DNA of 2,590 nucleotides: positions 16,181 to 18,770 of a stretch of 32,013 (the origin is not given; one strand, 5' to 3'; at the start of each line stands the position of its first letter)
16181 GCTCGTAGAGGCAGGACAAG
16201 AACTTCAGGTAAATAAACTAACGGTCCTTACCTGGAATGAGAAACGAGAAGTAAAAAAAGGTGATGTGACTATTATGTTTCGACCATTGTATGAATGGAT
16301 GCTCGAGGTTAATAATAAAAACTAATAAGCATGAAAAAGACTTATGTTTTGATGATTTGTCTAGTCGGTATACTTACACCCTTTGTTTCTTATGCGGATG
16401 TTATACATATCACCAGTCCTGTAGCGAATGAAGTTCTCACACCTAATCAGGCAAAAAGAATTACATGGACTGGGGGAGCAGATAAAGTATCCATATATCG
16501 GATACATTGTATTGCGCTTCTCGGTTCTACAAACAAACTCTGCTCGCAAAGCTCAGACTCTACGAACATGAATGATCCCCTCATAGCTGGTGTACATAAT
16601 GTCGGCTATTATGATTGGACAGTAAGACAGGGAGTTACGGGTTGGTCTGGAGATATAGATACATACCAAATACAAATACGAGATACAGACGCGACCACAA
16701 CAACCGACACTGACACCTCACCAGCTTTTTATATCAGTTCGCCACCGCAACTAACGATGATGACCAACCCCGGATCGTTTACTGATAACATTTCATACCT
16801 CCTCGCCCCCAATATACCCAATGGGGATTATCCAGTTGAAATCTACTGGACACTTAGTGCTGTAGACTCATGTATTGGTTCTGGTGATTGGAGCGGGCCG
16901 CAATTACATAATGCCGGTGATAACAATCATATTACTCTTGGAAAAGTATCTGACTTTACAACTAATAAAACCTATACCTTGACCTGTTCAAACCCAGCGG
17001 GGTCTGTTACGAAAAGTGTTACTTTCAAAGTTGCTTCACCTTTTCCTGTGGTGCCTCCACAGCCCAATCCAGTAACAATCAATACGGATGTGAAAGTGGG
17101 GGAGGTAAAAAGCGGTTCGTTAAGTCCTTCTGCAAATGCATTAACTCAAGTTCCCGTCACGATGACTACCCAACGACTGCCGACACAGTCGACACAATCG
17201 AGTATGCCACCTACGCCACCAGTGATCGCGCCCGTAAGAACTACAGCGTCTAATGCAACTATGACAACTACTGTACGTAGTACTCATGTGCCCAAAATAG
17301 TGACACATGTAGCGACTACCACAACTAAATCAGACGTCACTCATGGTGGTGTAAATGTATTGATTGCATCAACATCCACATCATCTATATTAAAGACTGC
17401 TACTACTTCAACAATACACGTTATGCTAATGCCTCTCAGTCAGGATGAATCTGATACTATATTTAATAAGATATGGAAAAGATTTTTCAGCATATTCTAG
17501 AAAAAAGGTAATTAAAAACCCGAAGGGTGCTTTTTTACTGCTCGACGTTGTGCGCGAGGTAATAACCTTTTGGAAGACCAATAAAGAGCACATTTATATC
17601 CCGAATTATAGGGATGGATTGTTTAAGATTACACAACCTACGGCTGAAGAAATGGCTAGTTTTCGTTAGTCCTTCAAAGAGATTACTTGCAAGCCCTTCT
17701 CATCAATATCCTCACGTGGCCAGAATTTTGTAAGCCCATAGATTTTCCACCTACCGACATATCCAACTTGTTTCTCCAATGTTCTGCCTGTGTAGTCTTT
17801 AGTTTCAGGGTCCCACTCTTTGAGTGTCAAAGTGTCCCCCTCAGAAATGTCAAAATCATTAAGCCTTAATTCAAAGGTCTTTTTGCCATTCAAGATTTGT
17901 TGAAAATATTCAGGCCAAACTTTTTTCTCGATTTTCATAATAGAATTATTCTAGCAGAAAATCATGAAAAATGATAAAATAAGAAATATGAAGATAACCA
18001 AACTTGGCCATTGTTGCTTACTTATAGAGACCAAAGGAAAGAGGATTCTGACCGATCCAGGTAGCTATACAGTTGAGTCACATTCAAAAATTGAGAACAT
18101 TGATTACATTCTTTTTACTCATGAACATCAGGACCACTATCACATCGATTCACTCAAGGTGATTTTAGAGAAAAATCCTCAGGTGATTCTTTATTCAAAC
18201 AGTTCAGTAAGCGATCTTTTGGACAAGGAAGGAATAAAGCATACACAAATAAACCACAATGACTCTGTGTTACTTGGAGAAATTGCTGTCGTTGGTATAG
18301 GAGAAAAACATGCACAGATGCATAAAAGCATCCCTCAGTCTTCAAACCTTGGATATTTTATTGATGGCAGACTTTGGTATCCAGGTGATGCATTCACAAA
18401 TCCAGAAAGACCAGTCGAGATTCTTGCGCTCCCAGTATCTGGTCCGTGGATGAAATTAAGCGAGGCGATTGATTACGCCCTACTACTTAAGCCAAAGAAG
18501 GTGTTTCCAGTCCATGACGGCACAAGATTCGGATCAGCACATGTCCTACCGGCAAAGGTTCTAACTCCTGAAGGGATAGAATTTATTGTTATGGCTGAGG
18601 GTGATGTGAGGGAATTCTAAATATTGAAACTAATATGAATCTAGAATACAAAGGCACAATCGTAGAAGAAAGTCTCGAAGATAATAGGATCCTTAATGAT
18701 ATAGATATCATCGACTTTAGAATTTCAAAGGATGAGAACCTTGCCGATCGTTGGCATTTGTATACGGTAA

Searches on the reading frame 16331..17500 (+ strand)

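Call 25: search_protein_families(library=pfam, proteins=[window:16331-17500:+], max_evalue=0.001)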
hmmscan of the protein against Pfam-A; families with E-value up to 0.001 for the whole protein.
window:16331-17500:+ (389 aa): 1 family
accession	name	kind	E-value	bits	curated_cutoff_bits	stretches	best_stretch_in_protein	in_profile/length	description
PF10342.15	Kre9_KNH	-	3.9e-05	24.7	24.6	1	29-135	1-94/94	Kre9/KNH-like N-terminal Ig-like domain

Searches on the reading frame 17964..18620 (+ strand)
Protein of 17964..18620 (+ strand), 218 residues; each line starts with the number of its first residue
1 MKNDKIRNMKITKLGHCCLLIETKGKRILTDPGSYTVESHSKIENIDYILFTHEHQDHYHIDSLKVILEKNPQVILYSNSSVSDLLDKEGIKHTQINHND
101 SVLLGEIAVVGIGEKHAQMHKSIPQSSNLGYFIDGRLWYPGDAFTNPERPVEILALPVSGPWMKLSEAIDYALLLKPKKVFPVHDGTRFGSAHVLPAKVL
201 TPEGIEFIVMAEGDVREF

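Call 25: search_protein_families(library=pfam, proteins=[window:17964-18620:+], max_evalue=0.001)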
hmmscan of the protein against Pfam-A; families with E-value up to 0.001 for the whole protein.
window:17964-18620:+ (218 aa): 3 families
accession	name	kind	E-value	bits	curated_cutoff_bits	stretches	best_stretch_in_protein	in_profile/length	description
PF13483.12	Lactamase_B_3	-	4.4e-26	92.2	24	1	10-184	1-160/160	Beta-lactamase superfamily domain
PF12706.13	Lactamase_B_2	-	9.2e-10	38.9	27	1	27-184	2-199/200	Beta-lactamase superfamily domain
PF00753.33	Lactamase_B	-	1.2e-09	38.9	22.7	1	18-184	8-196/196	Metallo-beta-lactamase superfamily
